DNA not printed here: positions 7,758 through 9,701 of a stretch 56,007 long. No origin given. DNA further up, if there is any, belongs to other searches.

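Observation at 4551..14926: Uncharacterised catabolic operon: a sleeping-beauty-mutase-like module (CoA-transferase / split B12 mutase / MeaB / crotonase) fused to two oxygenases and a lactonase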

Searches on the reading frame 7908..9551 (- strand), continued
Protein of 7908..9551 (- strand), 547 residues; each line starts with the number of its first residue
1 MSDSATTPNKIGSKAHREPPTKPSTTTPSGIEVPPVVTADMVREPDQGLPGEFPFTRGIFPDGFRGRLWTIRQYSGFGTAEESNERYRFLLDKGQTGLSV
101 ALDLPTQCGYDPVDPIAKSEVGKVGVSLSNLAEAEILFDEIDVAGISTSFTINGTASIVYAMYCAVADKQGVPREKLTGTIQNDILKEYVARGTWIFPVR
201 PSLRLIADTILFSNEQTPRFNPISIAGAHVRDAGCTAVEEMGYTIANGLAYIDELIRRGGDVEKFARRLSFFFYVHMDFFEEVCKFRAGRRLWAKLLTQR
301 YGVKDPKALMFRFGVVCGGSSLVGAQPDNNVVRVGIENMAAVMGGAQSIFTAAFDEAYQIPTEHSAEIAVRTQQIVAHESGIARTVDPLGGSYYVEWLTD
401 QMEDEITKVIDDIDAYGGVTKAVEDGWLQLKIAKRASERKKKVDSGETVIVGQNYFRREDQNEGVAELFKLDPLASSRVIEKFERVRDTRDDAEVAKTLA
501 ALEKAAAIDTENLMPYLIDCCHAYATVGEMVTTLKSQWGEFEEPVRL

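Call 26: find_encoding_contigs(protein=P0116, flank=10000, max_places=1)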
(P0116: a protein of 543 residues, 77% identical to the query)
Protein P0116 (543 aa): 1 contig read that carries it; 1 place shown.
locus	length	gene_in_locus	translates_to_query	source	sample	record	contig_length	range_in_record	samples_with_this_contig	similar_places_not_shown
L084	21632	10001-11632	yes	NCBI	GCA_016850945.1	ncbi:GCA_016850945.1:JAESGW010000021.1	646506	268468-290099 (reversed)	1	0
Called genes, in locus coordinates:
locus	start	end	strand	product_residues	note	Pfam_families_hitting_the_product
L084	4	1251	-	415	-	PF03033:Glyco_transf_28, PF06722:EryCIII-like_C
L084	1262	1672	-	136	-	PF05071:NDUFA12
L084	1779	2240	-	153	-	-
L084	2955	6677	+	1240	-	PF08471:Ribonuc_red_2_N, PF02867:Ribonuc_red_lgC, PF12637:TSCPD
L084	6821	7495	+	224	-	PF06114:Peptidase_M78 (faint)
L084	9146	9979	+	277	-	PF00378:ECH_1, PF16113:ECH_2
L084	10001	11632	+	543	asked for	PF01642:MM_CoA_mutase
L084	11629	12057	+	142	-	PF02310:B12-binding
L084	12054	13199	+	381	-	PF02515:CoA_transf_3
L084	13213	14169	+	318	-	PF03308:MeaB, PF02492:cobW (weak)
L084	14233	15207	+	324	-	PF03401:TctC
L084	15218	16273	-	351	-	PF08240:ADH_N, PF00107:ADH_zinc_N, PF13602:ADH_zinc_N_2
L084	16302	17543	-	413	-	PF13433:Peripla_BP_5, PF13458:Peripla_BP_6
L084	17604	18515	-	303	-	PF00106:adh_short, PF08659:KR, PF13561:adh_short_C2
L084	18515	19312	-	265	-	PF00285:Citrate_synt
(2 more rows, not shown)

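Call 39: search_protein_families(library=pfam, proteins=[L014:17932-19170:+, L014:19198-20061:+, L014:20119-20691:+, L045:12051-12707:+, L055:6130-7572:-, L055:7709-8665:+, L054:13676-16462:-, L045:6072-9062:+, L022:15336-17060:+, L001:8600-9841:+])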
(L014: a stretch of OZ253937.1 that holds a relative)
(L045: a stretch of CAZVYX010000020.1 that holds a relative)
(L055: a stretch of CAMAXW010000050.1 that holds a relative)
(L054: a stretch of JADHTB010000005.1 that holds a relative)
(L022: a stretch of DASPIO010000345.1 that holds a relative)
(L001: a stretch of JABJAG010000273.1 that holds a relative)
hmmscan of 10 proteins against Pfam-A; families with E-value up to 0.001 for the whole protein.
L014:17932-19170:+ (412 aa): 2 families
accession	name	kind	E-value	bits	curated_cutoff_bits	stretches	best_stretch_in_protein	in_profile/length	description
PF07690.21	MFS_1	-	9.5e-41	140.3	33.4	1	24-350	4-333/347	Major Facilitator Superfamily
PF00854.27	PTR2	-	0.00015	21.2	27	1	100-181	23-113/392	POT family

L014:19198-20061:+ (287 aa): 11 families
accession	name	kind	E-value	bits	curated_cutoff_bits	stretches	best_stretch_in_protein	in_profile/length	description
PF12146.15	Hydrolase_4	-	1e-14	54.8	27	1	28-253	2-222/239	Serine aminopeptidase, S33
PF02129.25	Peptidase_S15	-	4e-13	50.1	23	1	10-260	1-257/262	X-Pro dipeptidyl-peptidase (S15 family)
PF12697.13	Abhydrolase_6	-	8.7e-13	49.9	26.3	1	33-277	1-214/217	Alpha/beta hydrolase family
PF00561.26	Abhydrolase_1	-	1.1e-11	45.4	25.8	1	32-265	2-240/245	alpha/beta hydrolase fold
PF00326.27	Peptidase_S9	-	7.8e-09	35.8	22.6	1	85-149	44-109/213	Prolyl oligopeptidase family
PF20434.5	BD-FAE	-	5.7e-07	29.7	26.8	1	47-125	30-109/215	BD-FAE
PF12740.14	PETase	-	1.1e-05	25.5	28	1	15-140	41-160/263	PET hydrolase-like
PF22244.2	GCE_fung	-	1.4e-05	25.5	27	0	98-149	98-149/231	Glucuronyl esterase, fungi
PF01738.24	DLH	-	0.00012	22.2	21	1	84-137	75-129/217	Dienelactone hydrolase family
PF05448.18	AXE1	-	0.00048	19.4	21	1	87-134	158-205/321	Acetyl xylan esterase (AXE1)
PF08840.17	BAAT_C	-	0.00049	20.7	20.9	1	90-137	7-54/210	BAAT / Acyl-CoA thioester hydrolase C terminal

L014:20119-20691:+ (190 aa): 1 family
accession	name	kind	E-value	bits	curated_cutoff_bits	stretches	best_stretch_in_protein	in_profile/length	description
PF07883.17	Cupin_2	-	4.3e-10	39.6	27.2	1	76-142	2-64/70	Cupin domain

L045:12051-12707:+ (218 aa): 1 family
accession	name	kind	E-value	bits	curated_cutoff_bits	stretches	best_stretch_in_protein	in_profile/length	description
PF01243.27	PNPOx_N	-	5.6e-15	56.2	28.1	1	39-137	6-88/120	Pyridoxamine 5'-phosphate oxidase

L055:6130-7572:- (480 aa): 2 families
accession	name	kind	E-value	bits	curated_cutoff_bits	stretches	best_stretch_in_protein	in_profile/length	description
PF20123.4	DUF6513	-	5e-34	116.9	23.9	1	11-94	3-86/86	Family of unknown function (DUF6513)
PF14251.12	PterinBD-DUF4346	-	6.1e-06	27.4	29.6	1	412-438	60-86/86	PterinBD-DUF4346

L055:7709-8665:+ (318 aa): 4 families
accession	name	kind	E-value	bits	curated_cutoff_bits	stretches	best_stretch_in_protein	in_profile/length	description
PF00561.26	Abhydrolase_1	-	2e-36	126.4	25.8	1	39-304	1-244/245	alpha/beta hydrolase fold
PF12697.13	Abhydrolase_6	-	5.8e-11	43.9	26.3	1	41-302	1-208/217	Alpha/beta hydrolase family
PF12146.15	Hydrolase_4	-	2.3e-09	37.3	27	1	58-300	25-234/239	Serine aminopeptidase, S33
PF08386.16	Abhydrolase_4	-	1.2e-05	25.8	21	1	252-309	27-83/103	TAP-like protein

L054:13676-16462:- (928 aa): 2 families
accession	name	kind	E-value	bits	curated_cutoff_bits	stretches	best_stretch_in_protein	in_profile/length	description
PF00330.25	Aconitase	-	8.5e-172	572.7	28.7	1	109-594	12-463/463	Aconitase family (aconitate hydratase)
PF00694.25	Aconitase_C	-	3e-45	154.2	22.8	1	724-851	3-130/131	Aconitase C-terminal domain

L045:6072-9062:+ (996 aa): 2 families
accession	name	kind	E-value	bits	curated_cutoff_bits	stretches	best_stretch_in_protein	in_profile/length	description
PF03710.21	GlnE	-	1.5e-117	391.9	24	2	63-307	4-251/252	Glutamate-ammonia ligase adenylyltransferase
PF08335.16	GlnD_UR_UTase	-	2.4e-40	138.3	21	2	335-469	14-141/141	GlnD PII-uridylyltransferase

L022:15336-17060:+ (574 aa): 1 family
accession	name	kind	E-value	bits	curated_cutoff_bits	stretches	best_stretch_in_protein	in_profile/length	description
PF06808.19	DctM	-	2.8e-85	287.1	23.8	1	145-563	2-413/413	Tripartite ATP-independent periplasmic transporter, DctM component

L001:8600-9841:+ (413 aa): 1 family
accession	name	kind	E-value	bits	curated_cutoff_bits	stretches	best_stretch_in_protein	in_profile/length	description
PF01494.25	FAD_binding_3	-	1.9e-50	172.5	22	1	54-354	37-343/349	FAD binding domain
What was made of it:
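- In some MAGs the crotonase-mutase pair sits among housekeeping genes (call 39).
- Tried and rejected: I used it only to pick candidates for Pfam (call 39).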

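Call 42: search_dna_similar(query=window:7908-9551:-, collection=plasmids, mode=protein, max_rows=40)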
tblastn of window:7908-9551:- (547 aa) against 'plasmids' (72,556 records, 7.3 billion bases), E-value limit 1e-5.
Records with a match: 434; places in all: 484; records where one place covers at least 80% of the query: 419.
Best place of each record, by identity: 60-80% 8; <60% 426.
By first word of the organism name: Rhizobium 129; Sinorhizobium 98; Burkholderia 38; Streptomyces 15; Azospirillum 14; Sphingobium 14; Mesorhizobium 11; Paraburkholderia 9; Ensifer 9; Shinella 8; and 55 more.
By predicted mobility (MOB-suite, as given by PLSDB): non-mobilizable 253; conjugative 105; mobilizable 76.
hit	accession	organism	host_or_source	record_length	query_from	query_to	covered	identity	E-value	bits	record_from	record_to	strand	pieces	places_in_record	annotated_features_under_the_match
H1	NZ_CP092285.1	Marinobacter sp. M3C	-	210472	30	547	95%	77.2%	0e+0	842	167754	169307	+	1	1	methylmalonyl-CoA mutase family protein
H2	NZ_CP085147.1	Sulfitobacter dubius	cell culture,Sediment from the Channel ...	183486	30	547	95%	73.4%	0e+0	784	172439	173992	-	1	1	methylmalonyl-CoA mutase family protein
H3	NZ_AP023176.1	Paraburkholderia largidicola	Physopelta gutta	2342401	30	547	95%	73.2%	0e+0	784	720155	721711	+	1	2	none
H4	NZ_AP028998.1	Paraburkholderia sp. 22B1P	-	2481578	30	547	95%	73.2%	0e+0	784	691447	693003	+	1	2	none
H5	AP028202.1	Paraburkholderia largidicola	Physopelta gutta,midgut,Midgut crypts ...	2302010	30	547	95%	73.2%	0e+0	784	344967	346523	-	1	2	methylmalonyl-CoA mutase family protein | cobalamin B12-binding domain-containing protein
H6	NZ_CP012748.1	Paraburkholderia caribensis MBA4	soil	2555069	30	547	95%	73.0%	0e+0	779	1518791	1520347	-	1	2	none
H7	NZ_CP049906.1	Diaphorobacter sp. HDW4B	single bacterial strain,Hydrophilus ...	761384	30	547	95%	72.8%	0e+0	796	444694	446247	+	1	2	methylmalonyl-CoA mutase family protein | cobalamin B12-binding domain-containing protein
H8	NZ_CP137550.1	Streptomyces sp. N50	Selaginella tamariscina,cell ...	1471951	30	545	94%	56.1%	3e-180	570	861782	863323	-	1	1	record has no annotation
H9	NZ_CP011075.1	Brevibacillus laterosporus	Oryza sativa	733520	48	541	90%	52.0%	7e-159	508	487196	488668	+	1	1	methylmalonyl-CoA mutase family protein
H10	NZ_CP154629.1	Acetoanaerobium noterae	cell culture,Sludge of a digestion ...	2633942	35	547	94%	49.9%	2e-165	527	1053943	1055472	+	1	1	none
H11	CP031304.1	Natrinema thermotolerans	Cell culture,Korean salt-fermented food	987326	35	542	93%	49.6%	1e-157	504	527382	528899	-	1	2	none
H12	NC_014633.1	Ilyobacter polytropus DSM 2926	marine mud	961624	48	547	91%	50.3%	1e-160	513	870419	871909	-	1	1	methylmalonyl-CoA mutase family protein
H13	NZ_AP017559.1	Halopenitus persicus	-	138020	35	541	93%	49.2%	2e-159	510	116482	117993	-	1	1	methylmalonyl-CoA mutase family protein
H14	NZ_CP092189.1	Deinococcus sp. KNUC1210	Setaria viridis,cell ...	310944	31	543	94%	46.6%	1e-144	468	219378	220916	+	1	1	methylmalonyl-CoA mutase family protein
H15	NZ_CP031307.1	Natronorubrum bangense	Cell culture,The Bange salt-alkaline ...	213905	35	543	93%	46.8%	9e-153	491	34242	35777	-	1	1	methylmalonyl-CoA mutase family protein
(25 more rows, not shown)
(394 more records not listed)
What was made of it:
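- There is an identity gap from 72.8% to 56% to the next relatives (call 42).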

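Call 43: get_annotated_region(hit=H1, flank=9000)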
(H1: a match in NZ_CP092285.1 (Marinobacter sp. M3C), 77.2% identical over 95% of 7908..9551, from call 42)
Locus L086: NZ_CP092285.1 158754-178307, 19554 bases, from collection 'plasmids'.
description: Marinobacter sp. M3C plasmid unnamed1, complete sequence
organism: Marinobacter sp. M3C (NCBI taxid 2917715)
taxonomy: Bacteria; Pseudomonadota; Gammaproteobacteria; Pseudomonadales; Marinobacteraceae; Marinobacter; Marinobacter sp. M3C
host: -; source: -; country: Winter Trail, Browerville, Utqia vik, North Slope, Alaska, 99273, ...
typing (MOB-suite, as given by PLSDB): non-mobilizable
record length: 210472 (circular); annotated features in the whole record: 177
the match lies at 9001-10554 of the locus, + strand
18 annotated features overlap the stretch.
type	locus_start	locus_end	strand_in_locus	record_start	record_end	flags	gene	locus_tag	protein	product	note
CDS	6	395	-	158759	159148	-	-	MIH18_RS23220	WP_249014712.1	carboxymuconolactone decarboxylase family protein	-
CDS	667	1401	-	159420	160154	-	-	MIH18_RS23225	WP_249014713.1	cyclase family protein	-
CDS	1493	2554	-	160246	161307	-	-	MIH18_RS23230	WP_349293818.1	NAD(P)-dependent oxidoreductase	-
CDS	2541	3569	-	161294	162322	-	-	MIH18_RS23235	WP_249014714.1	TRAP transporter substrate-binding protein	-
CDS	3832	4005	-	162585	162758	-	-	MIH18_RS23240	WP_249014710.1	hypothetical protein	-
CDS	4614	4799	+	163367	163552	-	-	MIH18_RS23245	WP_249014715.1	hypothetical protein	-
CDS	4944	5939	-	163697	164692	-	-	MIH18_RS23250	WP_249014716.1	IS5 family transposase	-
CDS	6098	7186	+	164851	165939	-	-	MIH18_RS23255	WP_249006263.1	IS630 family transposase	-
CDS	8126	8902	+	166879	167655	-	-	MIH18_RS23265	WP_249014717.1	enoyl-CoA hydratase/isomerase family protein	-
CDS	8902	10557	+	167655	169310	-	-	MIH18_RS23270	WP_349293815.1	methylmalonyl-CoA mutase family protein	-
CDS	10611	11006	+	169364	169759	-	-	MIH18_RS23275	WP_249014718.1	cobalamin-dependent protein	-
CDS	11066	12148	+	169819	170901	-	-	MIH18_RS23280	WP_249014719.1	CoA transferase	-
CDS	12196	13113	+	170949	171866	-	-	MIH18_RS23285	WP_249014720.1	hypothetical protein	-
CDS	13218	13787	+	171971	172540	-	-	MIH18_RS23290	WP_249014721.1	cob(I)yrinic acid a,c-diamide adenosyltransferase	GO:0009236 - cobalamin biosynthetic process [Evidence IEA]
CDS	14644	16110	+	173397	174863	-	istA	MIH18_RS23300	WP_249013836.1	IS21 family transposase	-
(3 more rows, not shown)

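Call 44: get_annotated_region(hit=H2, flank=9000)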
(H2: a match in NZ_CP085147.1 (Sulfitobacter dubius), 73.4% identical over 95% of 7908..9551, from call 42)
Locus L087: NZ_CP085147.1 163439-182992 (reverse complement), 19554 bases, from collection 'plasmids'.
description: Sulfitobacter dubius strain DSM 109990 plasmid pDSM109990_c, complete sequence
organism: Sulfitobacter dubius (NCBI taxid 218673)
taxonomy: Bacteria; Pseudomonadota; Alphaproteobacteria; Rhodobacterales; Roseobacteraceae; Sulfitobacter; Sulfitobacter dubius
host: -; source: cell culture,Sediment from the Channel Sea by Roscoff; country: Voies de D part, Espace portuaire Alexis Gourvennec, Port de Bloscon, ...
typing (MOB-suite, as given by PLSDB): non-mobilizable
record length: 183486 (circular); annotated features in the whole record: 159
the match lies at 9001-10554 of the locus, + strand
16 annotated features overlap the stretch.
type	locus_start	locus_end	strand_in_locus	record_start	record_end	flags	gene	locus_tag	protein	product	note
CDS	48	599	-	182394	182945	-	-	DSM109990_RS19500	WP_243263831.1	XRE family transcriptional regulator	-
CDS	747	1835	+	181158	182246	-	-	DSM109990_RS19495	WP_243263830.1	ABC transporter substrate-binding protein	-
CDS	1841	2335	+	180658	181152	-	-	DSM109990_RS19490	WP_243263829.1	TRAP transporter small permease subunit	-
CDS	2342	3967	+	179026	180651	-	-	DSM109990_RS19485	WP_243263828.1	TRAP transporter large permease subunit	-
CDS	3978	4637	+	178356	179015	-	-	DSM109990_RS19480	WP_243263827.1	glutathione S-transferase family protein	GO:0006749 - glutathione metabolic process [Evidence IEA]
CDS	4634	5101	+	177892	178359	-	-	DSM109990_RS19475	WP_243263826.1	MOSC domain-containing protein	-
CDS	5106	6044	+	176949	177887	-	-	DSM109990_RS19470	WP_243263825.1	PDR/VanB family oxidoreductase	-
CDS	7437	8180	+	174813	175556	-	-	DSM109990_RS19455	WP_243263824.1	IclR family transcriptional regulator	GO:0006355 - regulation of DNA-templated transcription [Evidence IEA]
CDS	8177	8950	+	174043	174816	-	-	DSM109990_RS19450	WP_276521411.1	enoyl-CoA hydratase/isomerase family protein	-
CDS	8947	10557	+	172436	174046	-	-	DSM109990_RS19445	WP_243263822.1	methylmalonyl-CoA mutase family protein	-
CDS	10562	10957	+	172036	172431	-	-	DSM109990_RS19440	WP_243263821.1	cobalamin B12-binding domain-containing protein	-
CDS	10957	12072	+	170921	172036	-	-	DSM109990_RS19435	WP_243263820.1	CoA transferase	-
CDS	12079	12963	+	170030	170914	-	-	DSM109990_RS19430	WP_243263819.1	GTP-binding protein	-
CDS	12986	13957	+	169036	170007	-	-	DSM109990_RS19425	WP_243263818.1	TAXI family TRAP transporter solute-binding subunit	GO:0006810 - transport [Evidence IEA]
CDS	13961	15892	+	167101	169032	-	-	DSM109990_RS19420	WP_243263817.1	TRAP transporter fused permease subunit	-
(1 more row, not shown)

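Call 45: get_annotated_region(hit=H5, flank=9000)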
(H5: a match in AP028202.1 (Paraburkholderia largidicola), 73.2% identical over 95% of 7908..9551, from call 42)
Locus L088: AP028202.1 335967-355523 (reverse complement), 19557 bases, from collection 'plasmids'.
description: Paraburkholderia sp. F2 plasmid PPGUF2_p1 DNA, complete genome
organism: Paraburkholderia largidicola (NCBI taxid 3014751)
taxonomy: Bacteria; Pseudomonadota; Betaproteobacteria; Burkholderiales; Burkholderiaceae; Paraburkholderia; Paraburkholderia largidicola
host: -; source: Physopelta gutta,midgut,Midgut crypts of sting bug Physopelta gutta; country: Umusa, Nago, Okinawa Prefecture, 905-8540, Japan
typing (MOB-suite, as given by PLSDB): non-mobilizable
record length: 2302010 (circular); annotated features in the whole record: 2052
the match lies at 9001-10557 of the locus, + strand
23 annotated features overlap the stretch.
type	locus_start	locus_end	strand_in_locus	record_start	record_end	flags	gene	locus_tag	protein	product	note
CDS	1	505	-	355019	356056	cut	-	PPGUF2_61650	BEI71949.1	dienelactone hydrolase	-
CDS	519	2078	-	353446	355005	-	-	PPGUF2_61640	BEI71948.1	MlaD family protein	-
CDS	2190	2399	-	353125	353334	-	-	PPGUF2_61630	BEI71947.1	hypothetical protein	-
CDS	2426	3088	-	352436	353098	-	-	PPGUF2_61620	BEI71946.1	DUF3313 domain-containing protein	-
CDS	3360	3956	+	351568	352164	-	-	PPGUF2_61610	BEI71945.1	TetR family transcriptional regulator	-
CDS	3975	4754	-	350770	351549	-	-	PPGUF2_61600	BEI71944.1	class II aldolase/adducin family protein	-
CDS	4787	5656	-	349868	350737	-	-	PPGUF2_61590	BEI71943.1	amidohydrolase family protein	-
CDS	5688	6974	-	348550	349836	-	-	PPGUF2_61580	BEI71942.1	MFS transporter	-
CDS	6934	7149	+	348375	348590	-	-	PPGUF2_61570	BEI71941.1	hypothetical protein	-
CDS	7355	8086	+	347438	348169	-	kdgR_2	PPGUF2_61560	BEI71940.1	DNA-binding transcriptional regulator KdgR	-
CDS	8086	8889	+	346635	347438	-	-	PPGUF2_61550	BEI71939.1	enoyl-CoA hydratase/isomerase family protein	-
CDS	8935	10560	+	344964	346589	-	-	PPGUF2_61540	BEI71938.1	methylmalonyl-CoA mutase family protein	-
CDS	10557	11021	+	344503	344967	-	-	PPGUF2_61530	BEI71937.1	cobalamin B12-binding domain-containing protein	-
CDS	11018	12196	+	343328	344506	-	-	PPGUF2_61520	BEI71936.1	CoA transferase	-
CDS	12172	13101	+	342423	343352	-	-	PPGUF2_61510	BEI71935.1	hypothetical protein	-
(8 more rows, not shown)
